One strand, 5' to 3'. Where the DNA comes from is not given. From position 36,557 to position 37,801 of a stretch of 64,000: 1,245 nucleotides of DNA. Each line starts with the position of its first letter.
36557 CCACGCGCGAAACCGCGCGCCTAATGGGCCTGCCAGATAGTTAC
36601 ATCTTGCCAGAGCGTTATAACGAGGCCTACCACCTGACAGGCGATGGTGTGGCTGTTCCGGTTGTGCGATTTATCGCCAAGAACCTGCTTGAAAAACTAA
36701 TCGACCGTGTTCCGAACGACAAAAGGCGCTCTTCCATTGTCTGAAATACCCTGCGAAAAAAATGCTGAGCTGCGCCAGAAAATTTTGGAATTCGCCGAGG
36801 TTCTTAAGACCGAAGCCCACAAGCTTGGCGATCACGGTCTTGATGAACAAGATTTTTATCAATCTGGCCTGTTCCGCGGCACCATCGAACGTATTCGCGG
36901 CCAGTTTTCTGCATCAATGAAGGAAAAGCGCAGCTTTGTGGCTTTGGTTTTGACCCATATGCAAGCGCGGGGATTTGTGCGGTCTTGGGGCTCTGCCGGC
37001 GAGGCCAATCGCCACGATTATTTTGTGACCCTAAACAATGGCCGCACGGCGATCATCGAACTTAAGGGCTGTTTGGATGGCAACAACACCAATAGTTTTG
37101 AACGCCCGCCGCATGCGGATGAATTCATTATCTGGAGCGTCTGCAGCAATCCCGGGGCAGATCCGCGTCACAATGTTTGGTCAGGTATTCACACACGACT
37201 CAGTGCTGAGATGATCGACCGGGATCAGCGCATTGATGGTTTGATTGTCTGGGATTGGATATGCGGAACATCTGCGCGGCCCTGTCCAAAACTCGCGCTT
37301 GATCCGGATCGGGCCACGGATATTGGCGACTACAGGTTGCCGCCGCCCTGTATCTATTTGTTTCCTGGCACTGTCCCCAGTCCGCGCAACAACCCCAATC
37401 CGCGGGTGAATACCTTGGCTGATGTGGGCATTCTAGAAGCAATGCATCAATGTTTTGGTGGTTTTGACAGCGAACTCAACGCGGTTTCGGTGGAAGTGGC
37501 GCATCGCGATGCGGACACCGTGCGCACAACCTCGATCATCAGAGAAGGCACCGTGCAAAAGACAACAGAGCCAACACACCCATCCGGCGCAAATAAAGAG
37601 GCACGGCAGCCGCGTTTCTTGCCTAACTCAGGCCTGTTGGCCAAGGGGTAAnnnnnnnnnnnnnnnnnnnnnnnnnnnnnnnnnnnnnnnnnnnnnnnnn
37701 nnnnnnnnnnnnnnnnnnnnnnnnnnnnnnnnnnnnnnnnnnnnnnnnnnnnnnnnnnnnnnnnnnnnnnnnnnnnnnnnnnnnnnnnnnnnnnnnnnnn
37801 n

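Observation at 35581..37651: C5-methyltransferase coupled to an unclassified Cys-rich PD-(D/E)XK protein: candidate uncharacterised type II R-M system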

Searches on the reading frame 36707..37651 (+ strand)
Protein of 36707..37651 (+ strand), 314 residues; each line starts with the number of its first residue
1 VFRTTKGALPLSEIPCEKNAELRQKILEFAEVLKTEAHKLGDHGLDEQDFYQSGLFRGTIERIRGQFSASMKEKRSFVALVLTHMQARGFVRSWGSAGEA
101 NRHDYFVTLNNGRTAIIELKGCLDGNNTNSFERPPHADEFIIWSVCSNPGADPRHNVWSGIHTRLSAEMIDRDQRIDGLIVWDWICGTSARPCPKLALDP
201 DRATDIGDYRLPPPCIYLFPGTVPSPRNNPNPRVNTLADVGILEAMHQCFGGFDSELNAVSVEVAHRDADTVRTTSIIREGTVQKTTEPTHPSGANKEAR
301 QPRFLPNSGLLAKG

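Call 3: search_protein_families(library=pfam, proteins=[window:36707-37651:+], max_evalue=0.1)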
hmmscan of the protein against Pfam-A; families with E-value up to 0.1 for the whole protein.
window:36707-37651:+ (314 aa): 0 families

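Call 4: search_protein_families(library=ncbifam, proteins=[window:36707-37651:+], max_evalue=0.1)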
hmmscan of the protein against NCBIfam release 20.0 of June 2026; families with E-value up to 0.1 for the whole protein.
window:36707-37651:+ (314 aa): 0 families

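Call 6: search_protein_families(library=padloc, proteins=[window:36707-37651:+], max_evalue=1)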
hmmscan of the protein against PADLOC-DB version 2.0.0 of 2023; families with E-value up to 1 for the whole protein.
window:36707-37651:+ (314 aa): 1 family
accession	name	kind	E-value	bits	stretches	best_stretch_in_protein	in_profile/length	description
PDLC03501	REase_II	-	1.9e-130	432.1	1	12-290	2-280/285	Type II restriction enzyme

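Call 7: search_protein_families(library=phrogs, proteins=[window:36707-37651:+], max_evalue=1)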
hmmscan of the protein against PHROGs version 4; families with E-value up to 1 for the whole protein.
window:36707-37651:+ (314 aa): 2 families
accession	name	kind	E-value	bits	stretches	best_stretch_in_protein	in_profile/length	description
phrog_31486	-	unknown function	5.4e-131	436.8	1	14-290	4-280/289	-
phrog_18119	-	unknown function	0.11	13.5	1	81-123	27-69/177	-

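Call 8: search_solved_structures(query=window:36707-37651:+, max_evalue=10)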
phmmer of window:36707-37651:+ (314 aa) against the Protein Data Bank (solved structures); distinct sequences matched with E-value up to 10: 1.
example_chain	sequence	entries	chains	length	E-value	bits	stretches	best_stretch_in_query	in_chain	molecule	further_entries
2fbi_A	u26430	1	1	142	0.82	12.2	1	39-129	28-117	probable transcriptional regulator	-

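Call 9: find_homologous_proteins(query=window:36707-37651:+)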
Query window:36707-37651:+ (314 aa): 3165 proteins with E <= 0.001 among 4005 candidates; the best 120 are listed.
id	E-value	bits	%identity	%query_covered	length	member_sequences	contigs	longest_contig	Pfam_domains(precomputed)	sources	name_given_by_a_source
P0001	6.7e-209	711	100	97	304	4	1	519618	-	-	-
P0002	8.2e-165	566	84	89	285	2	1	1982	-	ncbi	-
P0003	4.1e-164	564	83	89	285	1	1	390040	-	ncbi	-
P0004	1.6e-163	562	84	89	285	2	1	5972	-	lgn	-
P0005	2.8e-163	561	84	89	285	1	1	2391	-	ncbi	-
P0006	3.4e-163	561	84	89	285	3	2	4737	-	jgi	jgi:hypothetical protein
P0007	7.0e-163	560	83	89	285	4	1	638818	-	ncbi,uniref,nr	ncbi:hypothetical protein [uncultured Tateyamaria sp.]|uniref:hypothetical protein n=1 Tax=unculture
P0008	1.4e-162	559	84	89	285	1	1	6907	-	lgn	-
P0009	8.0e-162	556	83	89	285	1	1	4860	-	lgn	-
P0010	1.0e-161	556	83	89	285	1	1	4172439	-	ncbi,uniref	ncbi:hypothetical protein ACLGGT_07045 [Roseovarius sp. MS2]|uniref:hypothetical protein n=1 Tax=Ros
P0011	2.5e-161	555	84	89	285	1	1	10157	-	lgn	-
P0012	3.1e-161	554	83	89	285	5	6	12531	-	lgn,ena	-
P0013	6.8e-161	553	82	89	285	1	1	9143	-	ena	-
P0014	8.1e-161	553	82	89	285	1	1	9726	-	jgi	-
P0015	1.4e-160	552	82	89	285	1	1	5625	-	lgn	-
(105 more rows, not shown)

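Call 11: search_dna_similar(query=window:36737-37651:+, collection=plasmids, mode=protein, max_rows=25)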
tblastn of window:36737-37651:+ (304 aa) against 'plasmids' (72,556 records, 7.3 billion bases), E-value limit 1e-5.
Records with a match: 19; places in all: 22; records where one place covers at least 80% of the query: 16.
Best place of each record, by identity: 60-80% 12; <60% 7.
By first word of the organism name: Sphingomonas 3; Methylocystis 3; Sulfitobacter 2; Xanthomonas 1; Methylomonas 1; Paracoccus 1; Desulfosarcina 1; Rhizobium 1; Ralstonia 1; Roseobacter 1; and 4 more.
By predicted mobility (MOB-suite, as given by PLSDB): mobilizable 8; conjugative 7; non-mobilizable 4.
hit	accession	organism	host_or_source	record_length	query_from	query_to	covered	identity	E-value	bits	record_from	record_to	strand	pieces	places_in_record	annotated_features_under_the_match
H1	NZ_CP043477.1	Xanthomonas hyacinthi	Hyacinthus orientalis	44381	1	280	92%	65.8%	9e-118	379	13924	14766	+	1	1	hypothetical protein | DNA cytosine methyltransferase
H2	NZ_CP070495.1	Methylomonas sp. EFPC1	pure culture,stream biofilm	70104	1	280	92%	65.5%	2e-118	381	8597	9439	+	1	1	hypothetical protein | DNA cytosine methyltransferase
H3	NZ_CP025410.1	Paracoccus tegillarcae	Tegillarca granosa,single cell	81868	1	277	91%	66.1%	3e-114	369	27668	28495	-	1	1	hypothetical protein | DNA cytosine methyltransferase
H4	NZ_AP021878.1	Desulfosarcina ovata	-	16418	1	280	92%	65.4%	2e-118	381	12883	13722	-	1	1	hypothetical protein | DNA cytosine methyltransferase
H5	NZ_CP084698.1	Rhizobium ruizarguesonis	Pisum sativum L.,Cell culture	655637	2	279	91%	65.8%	2e-116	375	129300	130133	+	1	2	hypothetical protein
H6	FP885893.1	Ralstonia solanacearum CMR15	-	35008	1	280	92%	64.3%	7e-116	374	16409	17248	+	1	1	conserved hypothethical protein | DNA-cytosine methyltransferase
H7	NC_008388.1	Roseobacter denitrificans OCh 114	-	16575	3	280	91%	63.3%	4e-114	369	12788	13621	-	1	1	hypothetical protein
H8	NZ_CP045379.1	Sulfitobacter sp. THAF37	pure culture,Surface of a polyethylene ...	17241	3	280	91%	63.0%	4e-114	369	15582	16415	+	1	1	hypothetical protein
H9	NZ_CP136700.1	Sulfitobacter dubius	Macrocystis pyrifera gametophyte,Whole ...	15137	3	280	91%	62.6%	2e-113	366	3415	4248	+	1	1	hypothetical protein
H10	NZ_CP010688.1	Phaeobacter piscinae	cell culture,rotifer aquaculture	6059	3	280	91%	62.6%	1e-109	356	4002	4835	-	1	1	hypothetical protein | DNA cytosine methyltransferase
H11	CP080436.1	Sphingomonas sp. DS-9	-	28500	1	280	92%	60.5%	8e-109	353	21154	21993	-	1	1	record has no annotation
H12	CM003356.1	Sphingomonas sp. MEA3-1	single cell,soil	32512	1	278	91%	60.2%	2e-108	352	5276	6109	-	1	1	record has no annotation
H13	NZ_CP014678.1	Kozakia baliensis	palm brown sugar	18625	1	280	92%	56.9%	1e-56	331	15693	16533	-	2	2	hypothetical protein (x2) | DNA cytosine methyltransferase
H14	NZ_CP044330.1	Methylocystis rosea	-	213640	1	280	92%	55.2%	1e-97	322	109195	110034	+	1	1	hypothetical protein | DNA cytosine methyltransferase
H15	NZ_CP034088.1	Methylocystis rosea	cell culture,groundwater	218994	1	280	92%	55.2%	1e-97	322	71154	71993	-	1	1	hypothetical protein | DNA cytosine methyltransferase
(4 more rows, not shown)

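Call 12: search_dna_similar(query=window:36737-37651:+, collection=phages, mode=protein, max_rows=25)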
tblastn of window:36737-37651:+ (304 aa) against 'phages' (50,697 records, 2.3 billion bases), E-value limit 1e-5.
Records with a match: 4; places in all: 4; records where one place covers at least 80% of the query: 4.
Best place of each record, by identity: 60-80% 3; <60% 1.
By first word of the organism name: Burkholderia 3; Bacteriophage 1.
By host as written in the record: Burkholderia cenocepacia C6433 2; Burkholderia cenocepacia 1; - 1.
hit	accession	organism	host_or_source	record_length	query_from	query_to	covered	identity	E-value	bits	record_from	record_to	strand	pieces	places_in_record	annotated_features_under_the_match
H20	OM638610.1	Burkholderia phage Menos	Burkholderia cenocepacia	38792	1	280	92%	63.9%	3e-115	370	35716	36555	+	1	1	hypothetical protein | DNA cytosine methyltransferase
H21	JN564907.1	Burkholderia phage vB_BceS_AH2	Burkholderia cenocepacia C6433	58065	1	280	92%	60.7%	2e-109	353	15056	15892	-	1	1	hypothetical protein | cytosine methyltransferase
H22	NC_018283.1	Burkholderia phage vB_BceS_AH2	Burkholderia cenocepacia C6433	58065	1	280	92%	60.7%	2e-109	353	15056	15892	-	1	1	hypothetical protein | DNA methyltransferase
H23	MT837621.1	Bacteriophage sp.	human fecal samples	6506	1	278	91%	59.1%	4e-105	341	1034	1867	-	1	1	record has no annotation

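Call 13: get_annotated_region(hit=H10, flank=5000)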
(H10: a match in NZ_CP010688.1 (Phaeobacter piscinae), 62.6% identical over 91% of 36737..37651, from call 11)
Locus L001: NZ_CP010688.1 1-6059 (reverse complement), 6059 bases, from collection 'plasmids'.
description: Phaeobacter piscinae strain P14 plasmid pP14_g, complete sequence
organism: Phaeobacter piscinae (NCBI taxid 1580596)
taxonomy: Bacteria; Pseudomonadota; Alphaproteobacteria; Rhodobacterales; Roseobacteraceae; Phaeobacter; Phaeobacter piscinae
host: -; source: cell culture,rotifer aquaculture; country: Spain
typing (MOB-suite, as given by PLSDB): mobilizable; relaxase MOBV
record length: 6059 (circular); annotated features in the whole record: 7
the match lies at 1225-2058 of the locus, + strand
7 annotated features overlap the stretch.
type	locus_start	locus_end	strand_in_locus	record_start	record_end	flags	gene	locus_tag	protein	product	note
CDS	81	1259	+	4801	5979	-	-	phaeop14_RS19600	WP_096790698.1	DNA cytosine methyltransferase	GO:0006304 - DNA modification [Evidence IEA]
CDS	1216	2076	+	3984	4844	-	-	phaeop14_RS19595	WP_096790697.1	hypothetical protein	-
CDS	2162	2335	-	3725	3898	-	-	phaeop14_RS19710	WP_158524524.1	hypothetical protein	-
CDS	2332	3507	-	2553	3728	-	mobV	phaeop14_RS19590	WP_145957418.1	MobV family relaxase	GO:0006310 - DNA recombination [Evidence IEA]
CDS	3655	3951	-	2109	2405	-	-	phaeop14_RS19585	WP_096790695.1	hypothetical protein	-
CDS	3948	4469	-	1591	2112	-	-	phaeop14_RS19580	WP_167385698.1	replication/maintenance protein RepL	GO:0006260 - DNA replication [Evidence IEA]; GO:0006276 - plasmid maintenance [Evidence IEA]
CDS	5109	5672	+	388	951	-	-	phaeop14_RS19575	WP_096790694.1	replication/maintenance protein RepL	GO:0006260 - DNA replication [Evidence IEA]; GO:0006276 - plasmid maintenance [Evidence IEA]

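Call 14: get_annotated_region(hit=H20, flank=4000)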
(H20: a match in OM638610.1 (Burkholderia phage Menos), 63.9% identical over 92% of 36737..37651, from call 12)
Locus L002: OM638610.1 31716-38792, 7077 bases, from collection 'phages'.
description: Burkholderia phage Menos, complete genome.
organism: Burkholderia phage Menos (NCBI taxid 2924900)
taxonomy: Viruses; Duplodnaviria; Heunggongvirae; Uroviricota; Caudoviricetes; Peduoviridae
host: Burkholderia cenocepacia; source: soil samples; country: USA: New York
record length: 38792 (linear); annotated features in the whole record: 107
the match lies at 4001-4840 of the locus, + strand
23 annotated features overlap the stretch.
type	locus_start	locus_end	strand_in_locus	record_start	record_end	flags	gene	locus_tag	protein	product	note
regulatory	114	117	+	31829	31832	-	-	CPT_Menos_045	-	ribosome_binding_site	-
CDS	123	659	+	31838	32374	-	-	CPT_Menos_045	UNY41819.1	hypothetical protein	-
regulatory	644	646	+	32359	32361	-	-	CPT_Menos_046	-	ribosome_binding_site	-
CDS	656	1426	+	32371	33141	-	-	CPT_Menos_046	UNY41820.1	hypothetical protein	-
CDS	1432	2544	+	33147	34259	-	-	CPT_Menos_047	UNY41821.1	hypothetical protein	-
regulatory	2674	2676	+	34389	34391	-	-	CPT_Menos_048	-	ribosome_binding_site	-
CDS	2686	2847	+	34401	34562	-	-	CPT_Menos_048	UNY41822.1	hypothetical protein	-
regulatory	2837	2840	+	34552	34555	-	-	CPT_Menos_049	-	ribosome_binding_site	-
CDS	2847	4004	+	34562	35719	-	-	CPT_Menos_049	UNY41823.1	DNA cytosine methyltransferase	IPR001525 C-5 cytosine-specific DNA methylase; HHpred 4WXX_A DNA (cytosine-5)-methyltransferase 1 Prob 100%, 1G55_A DNA ...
regulatory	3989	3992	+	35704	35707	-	-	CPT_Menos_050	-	ribosome_binding_site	-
CDS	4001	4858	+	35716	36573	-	-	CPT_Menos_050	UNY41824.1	hypothetical protein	-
regulatory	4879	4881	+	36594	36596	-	-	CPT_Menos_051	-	ribosome_binding_site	-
CDS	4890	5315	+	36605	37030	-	-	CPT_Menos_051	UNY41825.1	DNA mismatch endonuclease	HHpred 1CW0_A DNA mismatch endonuclease Prob 99.45%, 1VSR_A Vsr endonuclease Prob 99.41%; YP_004306458.1_ DNA mismatch ...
regulatory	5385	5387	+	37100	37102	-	-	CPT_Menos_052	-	ribosome_binding_site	-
CDS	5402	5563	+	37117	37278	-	-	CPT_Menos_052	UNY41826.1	hypothetical protein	-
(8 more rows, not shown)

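Call 15: get_annotated_region(hit=H7, flank=4000)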
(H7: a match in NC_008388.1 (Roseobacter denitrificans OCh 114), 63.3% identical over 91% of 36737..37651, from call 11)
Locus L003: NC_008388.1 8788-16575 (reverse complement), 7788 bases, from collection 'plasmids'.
description: Roseobacter denitrificans OCh 114 plasmid pTB3, complete sequence
organism: Roseobacter denitrificans OCh 114 (NCBI taxid 375451)
taxonomy: Bacteria; Pseudomonadota; Alphaproteobacteria; Rhodobacterales; Roseobacteraceae; Roseobacter; Roseobacter denitrificans; Roseobacter denitrificans OCh 114
host: -; source: -; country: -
typing (MOB-suite, as given by PLSDB): conjugative; replicon rep_cluster_914; relaxase MOBQ; mating-pair formation MPF_T
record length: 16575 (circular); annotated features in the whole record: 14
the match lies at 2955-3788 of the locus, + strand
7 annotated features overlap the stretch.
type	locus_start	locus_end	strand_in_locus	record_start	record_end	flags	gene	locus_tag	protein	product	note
CDS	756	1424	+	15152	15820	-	-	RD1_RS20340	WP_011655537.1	ParA family protein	-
CDS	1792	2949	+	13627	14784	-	-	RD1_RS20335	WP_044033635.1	DNA cytosine methyltransferase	GO:0006304 - DNA modification [Evidence IEA]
CDS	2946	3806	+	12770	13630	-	-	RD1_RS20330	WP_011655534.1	hypothetical protein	-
CDS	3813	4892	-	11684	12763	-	-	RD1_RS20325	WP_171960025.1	hypothetical protein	-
CDS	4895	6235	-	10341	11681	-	-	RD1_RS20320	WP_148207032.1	hypothetical protein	-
CDS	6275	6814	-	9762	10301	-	-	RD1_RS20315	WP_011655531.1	recombinase family protein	GO:0006310 - DNA recombination [Evidence IEA]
CDS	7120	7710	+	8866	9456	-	-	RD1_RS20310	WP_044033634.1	hypothetical protein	-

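Call 22: find_related_loci(query=window:36737-37651:+, collection=genome_contigs, flank=6000)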
Query window:36737-37651:+ (304 aa) in genome_contigs; peptide patterns used: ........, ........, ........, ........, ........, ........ (x = any residue, [..] = any of these).
69 stretches matched a pattern; 43 encode a relative of the query (tblastn E <= 1e-3); 43 distinct loci.
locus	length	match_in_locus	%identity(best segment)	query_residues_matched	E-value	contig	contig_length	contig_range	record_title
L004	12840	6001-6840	85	1-280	7e-167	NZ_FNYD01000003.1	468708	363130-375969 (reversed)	Cribrihabitans marinus strain DSM 29340, whole genome shotgun sequence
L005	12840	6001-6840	83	1-280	5e-165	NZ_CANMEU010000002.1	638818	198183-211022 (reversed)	Uncultured Tateyamaria sp. isolate 4-1.fasta NODE_2, whole genome shotgun sequence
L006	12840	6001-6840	83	1-280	1e-164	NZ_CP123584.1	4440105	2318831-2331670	Aliisedimentitalea scapharcae strain KCTC 42119 chromosome, complete genome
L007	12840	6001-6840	83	1-280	2e-162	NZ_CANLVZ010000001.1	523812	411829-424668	Uncultured Tateyamaria sp. isolate 203.fasta NODE_1, whole genome shotgun sequence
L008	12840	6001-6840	81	1-280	3e-161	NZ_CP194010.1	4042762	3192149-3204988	Roseobacter sp. S98 chromosome, complete genome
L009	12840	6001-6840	80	1-280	2e-158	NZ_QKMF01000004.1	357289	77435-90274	Pelagimonas varians strain DSM 23678 Ga0183447_104, whole genome shotgun sequence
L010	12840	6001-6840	80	1-280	5e-158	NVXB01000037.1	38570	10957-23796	MAG: Hyphomicrobiales bacterium isolate NORP22 Contig_source1382A_2599, whole genome shotgun sequence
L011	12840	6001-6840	80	1-280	3e-157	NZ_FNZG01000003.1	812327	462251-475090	Pseudooceanicola nitratireducens strain CGMCC 1.7292, whole genome shotgun sequence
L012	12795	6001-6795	83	1-265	6e-157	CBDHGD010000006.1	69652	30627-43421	MAG: Halioglobus sp. isolate bb56aa51-f25a-4d13-a50e-7265ea3c6a54 genome assembly, contig: contig_6, whole genome shotgu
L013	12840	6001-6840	79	1-280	1e-153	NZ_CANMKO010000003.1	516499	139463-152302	Uncultured Pelagimonas sp. isolate 533.fasta NODE_3, whole genome shotgun sequence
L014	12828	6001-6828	78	1-280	4e-150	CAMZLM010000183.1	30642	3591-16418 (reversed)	uncultured Rhodobacteraceae bacterium isolate TAG_MAG_00008 genome assembly, contig: TAG_MAG_00008_000000000114, whole g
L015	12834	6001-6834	71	1-278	3e-140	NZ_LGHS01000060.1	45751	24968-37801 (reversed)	Pseudorhodobacter aquimaris strain KCTC 23043 ctg7180000021114, whole genome shotgun sequence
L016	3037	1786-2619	71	1-278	1e-145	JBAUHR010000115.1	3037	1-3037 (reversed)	MAG: Rubripirellula sp. isolate MFD03264_ilm_asm_bin14 k127_47220, whole genome shotgun sequence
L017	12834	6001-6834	69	1-278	2e-137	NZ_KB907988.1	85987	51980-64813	Yoonia vestfoldensis DSM 16212 H147DRAFT_scaffold00016.16, whole genome shotgun sequence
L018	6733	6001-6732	79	1-248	1e-136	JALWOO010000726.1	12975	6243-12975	MAG: Amylibacter sp. isolate M2_maxbin2_scaf2bin.182 M2_NODE_6105_length_12975_cov_2.431196, whole genome shotgun sequen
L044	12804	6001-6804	48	4-270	6e-85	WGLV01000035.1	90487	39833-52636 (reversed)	MAG: bacterium isolate RI_285 c_000000187291, whole genome shotgun sequence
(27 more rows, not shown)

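Call 29: search_protein_representatives(protein=window:36737-37651:+)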
Query: 304 residues. Proteins with E-value up to 0.001 (for the whole library): 261; up to 1e-10: 161; up to 1e-30: 54. The best 150 are listed.
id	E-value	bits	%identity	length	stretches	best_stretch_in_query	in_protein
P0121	1.8e-113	395.4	58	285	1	1-281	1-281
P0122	1.9e-98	346.0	69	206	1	1-206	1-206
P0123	1.5e-81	290.6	66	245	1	2-188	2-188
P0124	5.8e-81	288.7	46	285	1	1-273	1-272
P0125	7.7e-78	278.4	48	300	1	4-273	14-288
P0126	7.2e-76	271.9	42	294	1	4-286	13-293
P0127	4.3e-73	262.8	46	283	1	3-277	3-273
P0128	3.1e-71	256.7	67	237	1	1-163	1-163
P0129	3.8e-71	256.4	47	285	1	4-256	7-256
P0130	1.8e-69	250.9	66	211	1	86-240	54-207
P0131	6.8e-69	249.0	44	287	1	1-273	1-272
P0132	8.5e-68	245.4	43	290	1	4-259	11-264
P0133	3.7e-65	236.8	43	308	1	4-273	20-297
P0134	2.9e-64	233.8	48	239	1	61-277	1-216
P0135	9.7e-64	232.1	51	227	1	71-271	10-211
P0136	2.1e-63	231.0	41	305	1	4-278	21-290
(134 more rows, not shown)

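Call 30: get_annotated_region(hit=H5, flank=5000)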
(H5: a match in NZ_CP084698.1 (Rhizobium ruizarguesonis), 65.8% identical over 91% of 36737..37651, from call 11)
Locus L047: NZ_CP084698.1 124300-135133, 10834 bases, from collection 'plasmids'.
description: Rhizobium ruizarguesonis strain RCAM 1026 plasmid pRL11, complete sequence
organism: Rhizobium ruizarguesonis (NCBI taxid 2081791)
taxonomy: Bacteria; Pseudomonadota; Alphaproteobacteria; Hyphomicrobiales; Rhizobiaceae; Rhizobium; Rhizobium ruizarguesonis
host: -; source: Pisum sativum L.,Cell culture; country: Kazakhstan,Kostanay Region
typing (MOB-suite, as given by PLSDB): mobilizable; relaxase MOBQ
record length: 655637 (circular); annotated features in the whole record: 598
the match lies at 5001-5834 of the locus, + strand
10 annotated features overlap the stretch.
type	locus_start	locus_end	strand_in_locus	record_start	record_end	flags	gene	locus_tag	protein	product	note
CDS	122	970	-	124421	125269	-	-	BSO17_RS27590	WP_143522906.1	hypothetical protein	-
CDS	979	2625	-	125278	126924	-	-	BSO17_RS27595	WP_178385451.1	RNA-binding domain-containing protein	-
CDS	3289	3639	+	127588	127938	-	-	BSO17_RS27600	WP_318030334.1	very short patch repair endonuclease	-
CDS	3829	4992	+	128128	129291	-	-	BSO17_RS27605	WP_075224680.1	DNA cytosine methyltransferase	GO:0006304 - DNA modification [Evidence IEA]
CDS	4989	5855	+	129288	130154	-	-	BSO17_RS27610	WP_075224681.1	hypothetical protein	-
CDS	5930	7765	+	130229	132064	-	-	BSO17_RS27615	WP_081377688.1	ATP-binding protein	-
CDS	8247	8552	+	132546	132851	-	-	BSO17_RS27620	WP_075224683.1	hypothetical protein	-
CDS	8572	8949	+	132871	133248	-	-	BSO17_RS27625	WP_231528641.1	very short patch repair endonuclease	-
CDS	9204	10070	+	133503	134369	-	-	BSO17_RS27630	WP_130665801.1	hypothetical protein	-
CDS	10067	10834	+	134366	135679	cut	-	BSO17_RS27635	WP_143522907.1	ParB/RepB/Spo0J family partition protein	-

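Call 53: predict_structure(alignment_id=A1)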
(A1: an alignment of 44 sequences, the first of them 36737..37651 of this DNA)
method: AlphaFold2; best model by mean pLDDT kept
length: 304 residues; sequences in the alignment: 44
mean_pLDDT: 82.5   pTM: 0.76
mean pLDDT of the five models: 82.5, 82.4, 81.7, 81.4, 80.5
residues with pLDDT >= 90: 139; 70-90: 106; 50-70: 33; < 50: 26
segments of 3 or more residues with pLDDT < 50: 1-6, 285-304
pLDDT, mean of each block of 10 residues (from residue 1): 53 82 92 87 77 69 89 98 85 87 95 67 91 84 82 87 92 73 82 88 95 93 98 98 95 91 95 93 49 33 33
secondary structure, 60 per line:
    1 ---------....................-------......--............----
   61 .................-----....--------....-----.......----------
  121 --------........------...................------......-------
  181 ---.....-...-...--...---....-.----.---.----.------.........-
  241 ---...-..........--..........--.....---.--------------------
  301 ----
elements in order: H10-29 H37-42 H45-56 H61-77 E83-86 E95-98 E104-110 E129-136 H143-161 E168-173 H184-188 E194-196 E199-201 E205-208 H231-239 E248-257 E260-269 E272-276

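Call 56: fold_search(model_id=the predicted structure, library=pdb)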
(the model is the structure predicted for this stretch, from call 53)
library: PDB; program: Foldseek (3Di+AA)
matches with E <= 10: 437; with E <= 0.001: 0
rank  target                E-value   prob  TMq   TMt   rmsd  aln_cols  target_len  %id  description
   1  4dap                  1.6e-02  0.80  0.19  0.24   9.2       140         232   10  The structure of Escherichia coli SfsA (released 2013-08-14)
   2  2ph7_B                1.3e-01  0.23  0.18  0.23   8.2       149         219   10  Crystal structure of AF2093 from Archaeoglobus fulgidus (released 2007-05-08)
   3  8xl2_C                1.3e-01  0.10  0.22  0.07  22.1       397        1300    9  Human acetyl-CoA carboxylase 1 filament in complex with acetyl-CoA (ACC1-inact) (released 2024-10-23)
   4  5w8m_D                1.8e-01  0.03  0.09  0.13  19.0       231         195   12  Crystal structure of Chaetomium thermophilum Vps29 (released 2018-06-13)
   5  3dnx                  2.0e-01  0.23  0.16  0.30   9.5       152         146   15  SPO1766 protein of unknown function from Silicibacter pomeroyi. (released 2008-09-02)
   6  1wtd_B                2.0e-01  0.16  0.18  0.20   9.7       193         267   10  Crystal structure of type II restrcition endonuclease, EcoO109I DNA-free form (released 2004-12-14)
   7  1wtd_A                2.1e-01  0.18  0.16  0.17   7.2       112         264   18  Crystal structure of type II restrcition endonuclease, EcoO109I DNA-free form (released 2004-12-14)
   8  6s58_B                2.6e-01  0.47  0.21  0.27   7.7       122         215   11  AvaII restriction endonuclease in the absence of nucleic acids (released 2020-05-20)
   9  5i6e                  2.7e-01  0.11  0.20  0.11  13.5       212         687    9  Crystal structure of the central domain of yeast acetyl-CoA carboxylase (released 2016-04-20)
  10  6g3b_B                2.9e-01  0.47  0.20  0.25   8.0       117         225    9  AvaII restriction endonuclease in complex with an RNA/DNA hybrid (released 2019-04-10)
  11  6s58_C                3.5e-01  0.41  0.20  0.24   8.0       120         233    9  AvaII restriction endonuclease in the absence of nucleic acids (released 2020-05-20)
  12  5xck_A                3.7e-01  0.04  0.11  0.17  16.8       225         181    8  Crystal structure of Vps29 double mutant (D62A/H86A) from Entamoeba histolytica (released 2017-10-18)
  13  5cs4_A                4.4e-01  0.10  0.22  0.18  12.6       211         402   11  Crystal structure of domains AC3-AC5 of yeast acetyl-CoA carboxylase (released 2015-10-28)
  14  9iab_A                4.4e-01  0.05  0.11  0.13  19.3       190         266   12  Structure of the Argonaute-associated Cas4 family protein 1 (ACE1) from Chroococcidiopsis thermalis (CtACE1) (released 2025-04-23)
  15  6s58_D                4.7e-01  0.35  0.20  0.25   8.0       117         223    9  AvaII restriction endonuclease in the absence of nucleic acids (released 2020-05-20)
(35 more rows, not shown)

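Call 57: search_solved_structures(query=A1, max_evalue=10)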
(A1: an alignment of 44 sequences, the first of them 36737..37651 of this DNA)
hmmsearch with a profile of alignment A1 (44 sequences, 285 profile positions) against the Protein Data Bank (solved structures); distinct sequences matched with E-value up to 10: 3.
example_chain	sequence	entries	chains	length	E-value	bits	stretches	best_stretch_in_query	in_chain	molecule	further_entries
2fbi_A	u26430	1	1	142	0.025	16.6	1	29-123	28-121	probable transcriptional regulator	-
3bj6_A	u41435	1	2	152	0.79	11.7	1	56-98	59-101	Transcriptional regulator, MarR family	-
4bmk_A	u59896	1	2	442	1.2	11.1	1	20-68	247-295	SERINE PALMITOYLTRANSFERASE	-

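Call 59: get_annotated_region(hit=H23, flank=3000)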
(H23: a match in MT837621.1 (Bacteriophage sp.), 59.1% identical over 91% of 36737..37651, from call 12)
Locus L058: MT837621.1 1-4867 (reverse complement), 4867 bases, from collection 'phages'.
description: UNVERIFIED: Bacteriophage sp. clone scaffold_5307 genomic sequence.
organism: Bacteriophage sp. (NCBI taxid 38018)
taxonomy: Viruses
host: -; source: human fecal samples; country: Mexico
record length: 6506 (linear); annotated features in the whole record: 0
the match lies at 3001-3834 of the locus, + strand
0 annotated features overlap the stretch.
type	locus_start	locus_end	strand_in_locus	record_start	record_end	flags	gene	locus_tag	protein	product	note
